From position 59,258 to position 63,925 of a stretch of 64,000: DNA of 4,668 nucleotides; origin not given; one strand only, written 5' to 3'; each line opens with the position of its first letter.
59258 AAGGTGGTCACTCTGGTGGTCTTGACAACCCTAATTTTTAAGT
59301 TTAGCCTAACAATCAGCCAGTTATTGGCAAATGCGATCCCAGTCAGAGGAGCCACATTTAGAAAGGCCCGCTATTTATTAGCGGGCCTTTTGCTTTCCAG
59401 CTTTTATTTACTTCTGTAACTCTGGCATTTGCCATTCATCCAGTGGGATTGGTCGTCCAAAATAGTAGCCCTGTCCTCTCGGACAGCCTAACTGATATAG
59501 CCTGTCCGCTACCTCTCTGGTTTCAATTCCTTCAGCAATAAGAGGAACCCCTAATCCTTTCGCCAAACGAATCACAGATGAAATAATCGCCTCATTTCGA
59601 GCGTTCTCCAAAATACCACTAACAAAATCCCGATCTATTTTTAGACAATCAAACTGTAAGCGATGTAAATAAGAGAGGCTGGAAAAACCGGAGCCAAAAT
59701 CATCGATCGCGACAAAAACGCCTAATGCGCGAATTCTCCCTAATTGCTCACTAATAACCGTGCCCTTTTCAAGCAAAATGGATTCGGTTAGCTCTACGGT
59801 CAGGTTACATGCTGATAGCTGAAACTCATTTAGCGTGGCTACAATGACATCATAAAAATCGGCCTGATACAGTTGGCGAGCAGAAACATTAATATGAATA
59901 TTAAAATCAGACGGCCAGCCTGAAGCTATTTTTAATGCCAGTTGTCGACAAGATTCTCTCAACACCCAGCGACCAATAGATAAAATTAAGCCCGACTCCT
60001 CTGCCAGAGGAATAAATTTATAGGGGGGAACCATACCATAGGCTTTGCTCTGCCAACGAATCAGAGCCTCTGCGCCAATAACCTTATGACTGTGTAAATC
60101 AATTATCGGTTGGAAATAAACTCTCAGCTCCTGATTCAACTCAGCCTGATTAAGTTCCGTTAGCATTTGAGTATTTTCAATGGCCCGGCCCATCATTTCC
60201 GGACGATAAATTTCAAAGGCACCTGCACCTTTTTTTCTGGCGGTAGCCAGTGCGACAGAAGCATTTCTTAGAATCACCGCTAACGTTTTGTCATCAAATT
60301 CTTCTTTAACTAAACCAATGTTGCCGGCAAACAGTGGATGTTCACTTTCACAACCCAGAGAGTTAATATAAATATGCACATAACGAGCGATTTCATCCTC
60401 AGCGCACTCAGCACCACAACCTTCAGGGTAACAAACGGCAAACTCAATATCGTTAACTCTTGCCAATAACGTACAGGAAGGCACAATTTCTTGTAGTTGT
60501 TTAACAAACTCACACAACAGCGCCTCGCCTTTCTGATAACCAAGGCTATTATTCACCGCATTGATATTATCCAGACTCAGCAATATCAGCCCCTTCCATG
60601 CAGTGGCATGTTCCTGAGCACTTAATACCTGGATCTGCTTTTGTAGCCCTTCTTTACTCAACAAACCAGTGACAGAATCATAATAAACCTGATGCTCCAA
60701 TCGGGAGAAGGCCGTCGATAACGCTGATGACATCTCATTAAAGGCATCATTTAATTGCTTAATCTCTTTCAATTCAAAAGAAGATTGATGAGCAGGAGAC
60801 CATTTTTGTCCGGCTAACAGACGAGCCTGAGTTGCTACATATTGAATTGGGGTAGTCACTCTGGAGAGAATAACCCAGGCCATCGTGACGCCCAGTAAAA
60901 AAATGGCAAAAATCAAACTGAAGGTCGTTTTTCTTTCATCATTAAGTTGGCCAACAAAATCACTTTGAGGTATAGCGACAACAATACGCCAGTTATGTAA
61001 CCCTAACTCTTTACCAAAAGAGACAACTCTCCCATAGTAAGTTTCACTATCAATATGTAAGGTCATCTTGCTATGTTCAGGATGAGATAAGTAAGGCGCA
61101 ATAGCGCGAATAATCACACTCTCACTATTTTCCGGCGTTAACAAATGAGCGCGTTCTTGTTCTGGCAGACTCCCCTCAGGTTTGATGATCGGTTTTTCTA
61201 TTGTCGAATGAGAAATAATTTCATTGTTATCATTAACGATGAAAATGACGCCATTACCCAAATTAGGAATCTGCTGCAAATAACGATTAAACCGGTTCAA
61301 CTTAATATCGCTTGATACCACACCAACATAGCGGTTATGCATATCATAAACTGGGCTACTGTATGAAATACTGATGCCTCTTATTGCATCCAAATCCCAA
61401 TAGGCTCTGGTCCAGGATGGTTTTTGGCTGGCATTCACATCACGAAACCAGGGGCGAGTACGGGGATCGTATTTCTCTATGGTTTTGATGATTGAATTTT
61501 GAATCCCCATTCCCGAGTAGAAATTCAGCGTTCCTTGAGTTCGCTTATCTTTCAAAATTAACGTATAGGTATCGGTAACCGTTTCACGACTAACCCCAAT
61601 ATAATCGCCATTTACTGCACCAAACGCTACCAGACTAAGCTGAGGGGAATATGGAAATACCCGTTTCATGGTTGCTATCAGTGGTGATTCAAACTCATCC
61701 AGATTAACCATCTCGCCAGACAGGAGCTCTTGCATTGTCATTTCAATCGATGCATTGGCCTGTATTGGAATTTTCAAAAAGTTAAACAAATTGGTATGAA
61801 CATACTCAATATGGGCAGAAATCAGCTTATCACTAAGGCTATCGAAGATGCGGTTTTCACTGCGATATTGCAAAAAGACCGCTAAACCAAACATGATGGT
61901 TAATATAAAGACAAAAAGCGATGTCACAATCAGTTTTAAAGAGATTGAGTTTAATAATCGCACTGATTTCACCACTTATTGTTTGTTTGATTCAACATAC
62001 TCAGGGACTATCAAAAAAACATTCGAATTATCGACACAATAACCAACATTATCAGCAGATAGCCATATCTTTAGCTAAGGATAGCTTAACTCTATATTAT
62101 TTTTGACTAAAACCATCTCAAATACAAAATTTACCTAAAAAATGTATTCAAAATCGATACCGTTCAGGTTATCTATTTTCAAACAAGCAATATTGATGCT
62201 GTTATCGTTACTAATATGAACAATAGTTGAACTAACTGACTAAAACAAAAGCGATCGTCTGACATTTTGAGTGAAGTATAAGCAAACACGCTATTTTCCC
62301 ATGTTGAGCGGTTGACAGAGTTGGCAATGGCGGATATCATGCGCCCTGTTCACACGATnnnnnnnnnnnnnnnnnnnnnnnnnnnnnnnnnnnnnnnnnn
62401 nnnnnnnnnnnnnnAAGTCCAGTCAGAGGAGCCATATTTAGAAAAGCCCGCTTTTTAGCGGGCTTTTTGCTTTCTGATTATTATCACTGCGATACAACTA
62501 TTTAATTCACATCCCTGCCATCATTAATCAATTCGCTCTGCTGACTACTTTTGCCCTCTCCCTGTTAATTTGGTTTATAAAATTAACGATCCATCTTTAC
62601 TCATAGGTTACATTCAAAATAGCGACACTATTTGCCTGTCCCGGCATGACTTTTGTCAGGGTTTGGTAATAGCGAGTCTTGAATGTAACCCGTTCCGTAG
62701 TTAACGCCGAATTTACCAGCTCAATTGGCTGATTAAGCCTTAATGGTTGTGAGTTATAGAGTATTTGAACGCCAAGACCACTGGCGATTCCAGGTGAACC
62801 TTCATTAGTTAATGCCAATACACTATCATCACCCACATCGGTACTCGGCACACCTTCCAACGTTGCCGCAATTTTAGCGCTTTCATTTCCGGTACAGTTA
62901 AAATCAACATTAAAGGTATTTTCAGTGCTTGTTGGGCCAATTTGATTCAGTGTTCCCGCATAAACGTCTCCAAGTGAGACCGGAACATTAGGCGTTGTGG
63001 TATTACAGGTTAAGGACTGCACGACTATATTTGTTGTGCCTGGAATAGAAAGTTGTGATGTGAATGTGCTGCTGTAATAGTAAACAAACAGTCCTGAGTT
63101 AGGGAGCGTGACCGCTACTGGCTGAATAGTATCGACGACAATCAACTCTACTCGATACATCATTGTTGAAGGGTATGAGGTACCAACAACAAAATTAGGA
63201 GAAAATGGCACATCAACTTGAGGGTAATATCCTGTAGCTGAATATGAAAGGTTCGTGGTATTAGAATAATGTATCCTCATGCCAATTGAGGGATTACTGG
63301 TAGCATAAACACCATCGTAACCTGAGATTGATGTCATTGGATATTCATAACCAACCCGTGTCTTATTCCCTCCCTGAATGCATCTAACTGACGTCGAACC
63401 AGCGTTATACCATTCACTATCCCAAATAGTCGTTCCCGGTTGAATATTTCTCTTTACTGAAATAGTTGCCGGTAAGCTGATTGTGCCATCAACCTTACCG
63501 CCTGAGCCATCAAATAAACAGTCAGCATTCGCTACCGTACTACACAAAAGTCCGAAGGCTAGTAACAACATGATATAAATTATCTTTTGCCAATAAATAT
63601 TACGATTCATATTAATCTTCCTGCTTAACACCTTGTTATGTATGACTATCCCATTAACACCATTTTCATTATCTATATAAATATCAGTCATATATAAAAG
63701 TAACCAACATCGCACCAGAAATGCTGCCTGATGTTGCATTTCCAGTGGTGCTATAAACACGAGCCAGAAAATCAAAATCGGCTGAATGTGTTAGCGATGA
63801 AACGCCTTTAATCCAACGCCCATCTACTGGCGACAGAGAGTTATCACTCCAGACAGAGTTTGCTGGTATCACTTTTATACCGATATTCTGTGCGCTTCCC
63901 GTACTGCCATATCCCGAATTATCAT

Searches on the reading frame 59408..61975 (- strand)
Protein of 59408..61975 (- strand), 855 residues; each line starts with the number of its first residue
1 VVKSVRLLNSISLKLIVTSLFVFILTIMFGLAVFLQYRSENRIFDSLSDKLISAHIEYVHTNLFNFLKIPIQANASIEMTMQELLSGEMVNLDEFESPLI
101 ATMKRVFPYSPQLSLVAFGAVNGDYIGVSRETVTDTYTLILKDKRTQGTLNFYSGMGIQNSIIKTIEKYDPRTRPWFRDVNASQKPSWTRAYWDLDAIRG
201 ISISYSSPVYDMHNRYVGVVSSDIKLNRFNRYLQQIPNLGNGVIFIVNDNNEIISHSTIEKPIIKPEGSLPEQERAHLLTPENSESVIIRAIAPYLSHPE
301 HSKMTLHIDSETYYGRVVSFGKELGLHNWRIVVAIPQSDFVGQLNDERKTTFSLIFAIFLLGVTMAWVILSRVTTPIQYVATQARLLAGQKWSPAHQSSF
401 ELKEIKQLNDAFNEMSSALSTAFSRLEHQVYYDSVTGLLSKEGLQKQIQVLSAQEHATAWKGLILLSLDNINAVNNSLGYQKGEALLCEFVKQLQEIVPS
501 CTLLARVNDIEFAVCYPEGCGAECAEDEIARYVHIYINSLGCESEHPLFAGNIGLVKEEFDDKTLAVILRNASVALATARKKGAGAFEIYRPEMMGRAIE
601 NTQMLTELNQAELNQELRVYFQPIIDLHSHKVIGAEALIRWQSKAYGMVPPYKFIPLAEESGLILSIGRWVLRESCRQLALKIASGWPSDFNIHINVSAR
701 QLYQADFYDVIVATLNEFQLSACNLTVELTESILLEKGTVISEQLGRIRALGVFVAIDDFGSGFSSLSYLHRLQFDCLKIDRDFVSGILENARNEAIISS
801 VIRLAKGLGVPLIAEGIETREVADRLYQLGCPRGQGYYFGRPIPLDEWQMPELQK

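Call 5: search_protein_families(library=pfam, proteins=[window:59408-61975:-], max_evalue=0.1)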
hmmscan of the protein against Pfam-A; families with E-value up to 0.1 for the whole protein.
window:59408-61975:- (855 aa): 4 families
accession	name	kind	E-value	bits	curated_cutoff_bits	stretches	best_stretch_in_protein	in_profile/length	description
PF00563.25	EAL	-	4.3e-69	232.9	31.3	1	607-842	3-236/236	EAL domain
PF00990.26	GGDEF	-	5.3e-14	52.7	23.8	1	431-584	2-159/161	Diguanylate cyclase, GGDEF domain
PF02743.24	dCache_1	-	3.1e-13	50.3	45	1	155-266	78-191/240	Cache domain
PF22673.2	MCP-like_PDC_1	-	5e-10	40.3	27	1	148-229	33-111/113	Methyl-accepting chemotaxis protein-like, first PDC sensor domain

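Call 6: search_protein_families(library=padloc, proteins=[window:59408-61975:-], max_evalue=0.1)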
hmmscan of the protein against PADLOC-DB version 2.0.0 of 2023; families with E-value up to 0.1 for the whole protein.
window:59408-61975:- (855 aa): 0 families

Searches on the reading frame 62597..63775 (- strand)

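Call 5: search_protein_families(library=pfam, proteins=[window:62597-63775:-], max_evalue=0.1)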
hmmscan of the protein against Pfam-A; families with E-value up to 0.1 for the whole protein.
window:62597-63775:- (392 aa): 3 families
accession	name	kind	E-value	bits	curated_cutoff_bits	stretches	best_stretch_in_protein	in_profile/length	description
PF00419.26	Fimbrial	-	4e-13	50.4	25.6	1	256-392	12-151/151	Fimbrial protein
PF22003.2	MrkDrd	-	0.0092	16.2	27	1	106-182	9-87/142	MrkD-like receptor binding domain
PF17428.7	DUF5412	-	0.016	15.5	25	1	28-63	48-83/118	Family of unknown function (DUF5412)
